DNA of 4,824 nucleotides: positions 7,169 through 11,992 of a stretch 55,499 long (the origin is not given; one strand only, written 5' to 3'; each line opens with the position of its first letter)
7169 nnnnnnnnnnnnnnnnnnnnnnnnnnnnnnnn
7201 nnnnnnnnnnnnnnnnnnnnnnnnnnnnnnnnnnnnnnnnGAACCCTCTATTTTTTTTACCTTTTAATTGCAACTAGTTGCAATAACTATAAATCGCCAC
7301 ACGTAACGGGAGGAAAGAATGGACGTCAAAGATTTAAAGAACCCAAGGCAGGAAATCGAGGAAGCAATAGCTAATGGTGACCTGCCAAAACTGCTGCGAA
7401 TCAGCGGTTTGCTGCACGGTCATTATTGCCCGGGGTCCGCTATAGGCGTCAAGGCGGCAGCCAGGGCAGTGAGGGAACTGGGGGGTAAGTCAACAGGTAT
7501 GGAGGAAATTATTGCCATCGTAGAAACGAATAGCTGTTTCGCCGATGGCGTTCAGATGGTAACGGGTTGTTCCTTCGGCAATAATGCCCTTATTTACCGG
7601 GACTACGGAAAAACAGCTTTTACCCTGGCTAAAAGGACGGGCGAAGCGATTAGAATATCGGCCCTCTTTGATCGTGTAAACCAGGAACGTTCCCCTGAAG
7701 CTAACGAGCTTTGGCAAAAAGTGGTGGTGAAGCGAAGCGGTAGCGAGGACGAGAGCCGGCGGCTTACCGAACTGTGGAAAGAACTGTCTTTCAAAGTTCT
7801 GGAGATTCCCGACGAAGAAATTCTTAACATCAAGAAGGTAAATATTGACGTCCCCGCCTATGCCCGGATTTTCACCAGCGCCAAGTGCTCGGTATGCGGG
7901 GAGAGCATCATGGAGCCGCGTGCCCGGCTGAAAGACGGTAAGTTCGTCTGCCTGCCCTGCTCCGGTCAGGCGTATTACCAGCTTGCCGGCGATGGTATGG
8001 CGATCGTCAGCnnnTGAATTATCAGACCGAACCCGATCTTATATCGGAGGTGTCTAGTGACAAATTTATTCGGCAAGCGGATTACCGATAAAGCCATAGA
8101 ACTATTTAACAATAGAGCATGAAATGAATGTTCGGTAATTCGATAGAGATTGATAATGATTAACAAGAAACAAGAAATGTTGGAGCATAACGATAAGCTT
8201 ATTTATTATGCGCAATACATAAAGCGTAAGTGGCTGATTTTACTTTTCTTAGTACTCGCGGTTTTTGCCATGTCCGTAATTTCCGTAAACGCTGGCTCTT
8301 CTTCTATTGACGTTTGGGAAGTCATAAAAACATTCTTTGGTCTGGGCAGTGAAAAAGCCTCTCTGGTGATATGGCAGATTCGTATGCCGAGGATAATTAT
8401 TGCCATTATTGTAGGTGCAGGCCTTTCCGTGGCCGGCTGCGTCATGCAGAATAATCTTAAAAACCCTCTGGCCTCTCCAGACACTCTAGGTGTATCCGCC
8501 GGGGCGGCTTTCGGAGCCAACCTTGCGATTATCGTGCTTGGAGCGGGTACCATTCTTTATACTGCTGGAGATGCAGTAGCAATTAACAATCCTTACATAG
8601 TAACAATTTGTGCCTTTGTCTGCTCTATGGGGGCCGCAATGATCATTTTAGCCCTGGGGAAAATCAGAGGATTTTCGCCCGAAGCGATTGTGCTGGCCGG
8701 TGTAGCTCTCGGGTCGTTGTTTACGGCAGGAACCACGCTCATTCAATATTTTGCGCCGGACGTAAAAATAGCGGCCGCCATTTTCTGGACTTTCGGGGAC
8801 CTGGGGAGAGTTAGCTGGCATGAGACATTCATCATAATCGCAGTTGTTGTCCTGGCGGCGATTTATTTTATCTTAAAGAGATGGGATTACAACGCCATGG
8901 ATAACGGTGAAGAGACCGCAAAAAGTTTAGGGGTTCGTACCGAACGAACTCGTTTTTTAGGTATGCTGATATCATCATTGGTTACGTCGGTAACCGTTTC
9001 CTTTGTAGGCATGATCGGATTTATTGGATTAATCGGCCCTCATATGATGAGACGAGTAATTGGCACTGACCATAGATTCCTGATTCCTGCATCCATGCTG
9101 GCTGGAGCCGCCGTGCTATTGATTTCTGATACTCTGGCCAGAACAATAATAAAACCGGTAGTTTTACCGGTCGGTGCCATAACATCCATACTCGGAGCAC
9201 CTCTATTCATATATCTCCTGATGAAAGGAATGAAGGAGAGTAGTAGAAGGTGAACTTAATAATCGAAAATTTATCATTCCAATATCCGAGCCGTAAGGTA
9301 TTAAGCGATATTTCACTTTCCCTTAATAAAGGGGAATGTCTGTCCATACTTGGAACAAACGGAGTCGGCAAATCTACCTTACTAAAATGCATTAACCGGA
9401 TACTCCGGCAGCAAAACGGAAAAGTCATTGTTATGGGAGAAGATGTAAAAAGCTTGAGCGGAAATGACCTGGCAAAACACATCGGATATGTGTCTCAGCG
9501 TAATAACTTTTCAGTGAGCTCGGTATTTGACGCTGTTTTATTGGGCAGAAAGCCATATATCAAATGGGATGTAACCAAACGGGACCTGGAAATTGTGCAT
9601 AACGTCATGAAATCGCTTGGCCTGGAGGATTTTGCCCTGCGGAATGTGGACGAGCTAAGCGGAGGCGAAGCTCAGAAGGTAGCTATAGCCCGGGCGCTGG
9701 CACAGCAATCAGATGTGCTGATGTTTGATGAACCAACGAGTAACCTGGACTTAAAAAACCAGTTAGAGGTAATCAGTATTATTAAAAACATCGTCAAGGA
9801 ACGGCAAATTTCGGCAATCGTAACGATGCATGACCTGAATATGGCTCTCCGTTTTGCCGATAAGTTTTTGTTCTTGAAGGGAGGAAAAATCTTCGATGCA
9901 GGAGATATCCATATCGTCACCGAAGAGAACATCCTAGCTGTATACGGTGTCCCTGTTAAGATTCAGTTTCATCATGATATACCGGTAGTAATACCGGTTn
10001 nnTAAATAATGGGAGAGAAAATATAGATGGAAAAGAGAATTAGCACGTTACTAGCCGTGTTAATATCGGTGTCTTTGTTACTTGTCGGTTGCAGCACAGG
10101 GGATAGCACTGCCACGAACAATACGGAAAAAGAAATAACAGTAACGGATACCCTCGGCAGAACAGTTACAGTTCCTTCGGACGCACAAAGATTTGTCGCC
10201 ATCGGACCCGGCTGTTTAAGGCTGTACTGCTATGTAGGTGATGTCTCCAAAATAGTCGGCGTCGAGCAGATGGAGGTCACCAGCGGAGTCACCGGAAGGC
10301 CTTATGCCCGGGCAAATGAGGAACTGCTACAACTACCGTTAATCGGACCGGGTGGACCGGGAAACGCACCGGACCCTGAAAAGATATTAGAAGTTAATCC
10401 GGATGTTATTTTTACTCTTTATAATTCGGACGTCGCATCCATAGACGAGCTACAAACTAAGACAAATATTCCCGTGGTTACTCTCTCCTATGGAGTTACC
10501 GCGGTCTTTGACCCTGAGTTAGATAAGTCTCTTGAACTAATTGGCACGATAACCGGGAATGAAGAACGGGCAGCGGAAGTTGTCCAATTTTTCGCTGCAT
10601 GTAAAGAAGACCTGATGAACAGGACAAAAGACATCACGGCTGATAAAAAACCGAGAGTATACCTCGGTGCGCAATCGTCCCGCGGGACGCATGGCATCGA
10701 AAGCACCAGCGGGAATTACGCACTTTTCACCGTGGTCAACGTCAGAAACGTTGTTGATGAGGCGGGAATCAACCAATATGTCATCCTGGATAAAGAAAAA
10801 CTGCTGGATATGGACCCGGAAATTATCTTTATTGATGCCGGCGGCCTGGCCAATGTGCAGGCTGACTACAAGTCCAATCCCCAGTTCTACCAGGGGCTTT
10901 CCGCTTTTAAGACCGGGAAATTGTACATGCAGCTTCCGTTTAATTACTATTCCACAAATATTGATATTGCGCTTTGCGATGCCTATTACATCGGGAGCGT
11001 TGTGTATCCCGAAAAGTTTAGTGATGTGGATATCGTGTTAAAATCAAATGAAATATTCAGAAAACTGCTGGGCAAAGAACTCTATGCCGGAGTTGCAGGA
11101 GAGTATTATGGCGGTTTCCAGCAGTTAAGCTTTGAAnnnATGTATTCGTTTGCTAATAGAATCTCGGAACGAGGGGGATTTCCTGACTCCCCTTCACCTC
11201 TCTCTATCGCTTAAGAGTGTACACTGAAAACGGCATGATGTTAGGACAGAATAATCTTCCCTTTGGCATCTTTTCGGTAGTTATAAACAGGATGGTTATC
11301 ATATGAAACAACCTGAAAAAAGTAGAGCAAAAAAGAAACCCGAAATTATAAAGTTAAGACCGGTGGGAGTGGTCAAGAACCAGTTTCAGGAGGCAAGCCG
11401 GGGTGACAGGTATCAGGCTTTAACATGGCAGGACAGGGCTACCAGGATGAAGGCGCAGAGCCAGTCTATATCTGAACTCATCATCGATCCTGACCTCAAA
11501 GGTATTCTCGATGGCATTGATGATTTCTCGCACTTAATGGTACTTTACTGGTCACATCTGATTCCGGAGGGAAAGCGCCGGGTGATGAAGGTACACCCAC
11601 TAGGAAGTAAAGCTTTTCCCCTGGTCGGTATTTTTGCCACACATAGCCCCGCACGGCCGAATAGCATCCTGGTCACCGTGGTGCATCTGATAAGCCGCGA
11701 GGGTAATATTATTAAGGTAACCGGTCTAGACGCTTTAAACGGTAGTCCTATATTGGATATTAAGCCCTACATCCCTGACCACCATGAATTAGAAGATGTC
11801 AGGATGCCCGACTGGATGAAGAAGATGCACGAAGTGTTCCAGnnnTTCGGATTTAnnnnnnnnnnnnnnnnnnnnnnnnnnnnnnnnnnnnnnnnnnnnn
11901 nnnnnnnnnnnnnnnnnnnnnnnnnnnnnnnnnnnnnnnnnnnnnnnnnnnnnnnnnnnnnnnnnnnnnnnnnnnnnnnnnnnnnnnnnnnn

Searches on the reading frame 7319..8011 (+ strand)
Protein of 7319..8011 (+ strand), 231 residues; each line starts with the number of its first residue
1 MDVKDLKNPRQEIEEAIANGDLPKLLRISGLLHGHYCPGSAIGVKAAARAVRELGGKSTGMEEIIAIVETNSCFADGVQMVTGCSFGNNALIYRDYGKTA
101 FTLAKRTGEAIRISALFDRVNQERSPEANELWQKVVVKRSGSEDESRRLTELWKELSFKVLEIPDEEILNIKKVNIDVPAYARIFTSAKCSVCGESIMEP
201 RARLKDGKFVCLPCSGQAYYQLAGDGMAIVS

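Call 70: search_protein_families(library=pfam, proteins=[window:7319-8011:+], max_evalue=0.0001)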
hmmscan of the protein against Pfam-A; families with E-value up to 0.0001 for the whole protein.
window:7319-8011:+ (231 aa): 2 families
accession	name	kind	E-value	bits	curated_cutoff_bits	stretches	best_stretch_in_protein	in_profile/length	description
PF02663.19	FmdE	-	2.6e-40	138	22.9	1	32-169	1-132/133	FmdE, Molybdenum formylmethanofuran dehydrogenase operon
PF01258.23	zf-dskA_traR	-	1.5e-09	38.2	24.9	1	184-219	2-35/36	Prokaryotic dksA/traR C4-type zinc finger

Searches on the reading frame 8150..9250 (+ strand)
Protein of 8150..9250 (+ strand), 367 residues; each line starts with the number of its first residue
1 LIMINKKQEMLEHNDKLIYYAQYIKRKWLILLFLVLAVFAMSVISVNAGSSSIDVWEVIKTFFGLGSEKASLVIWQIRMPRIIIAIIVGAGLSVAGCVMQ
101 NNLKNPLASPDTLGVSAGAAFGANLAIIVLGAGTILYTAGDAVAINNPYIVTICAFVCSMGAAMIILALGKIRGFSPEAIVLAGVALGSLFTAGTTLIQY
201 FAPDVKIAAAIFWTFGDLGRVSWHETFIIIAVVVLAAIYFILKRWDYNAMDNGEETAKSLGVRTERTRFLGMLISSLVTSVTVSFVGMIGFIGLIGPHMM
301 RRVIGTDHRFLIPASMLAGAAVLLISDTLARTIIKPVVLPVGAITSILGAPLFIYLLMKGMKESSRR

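Call 70: search_protein_families(library=pfam, proteins=[window:8150-9250:+], max_evalue=0.0001)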
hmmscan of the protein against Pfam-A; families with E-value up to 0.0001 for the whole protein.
window:8150-9250:+ (367 aa): 1 family
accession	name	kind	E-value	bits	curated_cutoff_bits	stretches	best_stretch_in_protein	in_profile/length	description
PF01032.23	FecCD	-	2.2e-91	306.6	26.5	1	40-359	4-311/311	FecCD transport family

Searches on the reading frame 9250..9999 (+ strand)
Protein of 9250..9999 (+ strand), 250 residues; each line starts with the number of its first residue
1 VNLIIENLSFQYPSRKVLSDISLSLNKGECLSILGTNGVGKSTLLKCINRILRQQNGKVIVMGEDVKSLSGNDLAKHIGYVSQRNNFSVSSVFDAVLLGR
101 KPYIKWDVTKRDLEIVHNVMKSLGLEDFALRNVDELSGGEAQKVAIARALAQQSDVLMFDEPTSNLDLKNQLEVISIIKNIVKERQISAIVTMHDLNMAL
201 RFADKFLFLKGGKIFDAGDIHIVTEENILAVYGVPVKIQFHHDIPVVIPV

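Call 70: search_protein_families(library=pfam, proteins=[window:9250-9999:+], max_evalue=0.0001)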
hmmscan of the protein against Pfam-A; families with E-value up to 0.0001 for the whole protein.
window:9250-9999:+ (250 aa): 3 families
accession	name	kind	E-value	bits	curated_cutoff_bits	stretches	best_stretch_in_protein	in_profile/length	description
PF00005.33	ABC_tran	-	1.8e-33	116.5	25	1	18-164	1-137/137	ABC transporter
PF13304.12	AAA_21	-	4.6e-07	30.6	27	0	33-53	4-24/304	AAA domain, putative AbiEii toxin, Type IV TA system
PF02463.25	SMC_N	-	1.4e-06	28.3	40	1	30-199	26-202/220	RecF/RecN/SMC N terminal domain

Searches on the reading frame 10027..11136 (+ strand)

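Call 70: search_protein_families(library=pfam, proteins=[window:10027-11136:+], max_evalue=0.0001)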
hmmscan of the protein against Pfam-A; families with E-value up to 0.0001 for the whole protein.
window:10027-11136:+ (370 aa): 1 family
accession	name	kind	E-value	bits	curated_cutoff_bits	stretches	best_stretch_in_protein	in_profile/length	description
PF01497.23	Peripla_BP_2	-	8.5e-20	71.6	27.5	1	68-300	7-229/235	Periplasmic binding protein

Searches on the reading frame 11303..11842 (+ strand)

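Call 70: search_protein_families(library=pfam, proteins=[window:11303-11842:+], max_evalue=0.0001)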
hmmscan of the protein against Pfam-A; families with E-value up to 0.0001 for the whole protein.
window:11303-11842:+ (180 aa): 1 family
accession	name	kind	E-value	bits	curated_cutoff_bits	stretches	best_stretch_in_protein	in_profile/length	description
PF01980.22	TrmO_N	-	5.4e-26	91.5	26.8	1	53-159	10-114/116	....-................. O N-terminal domain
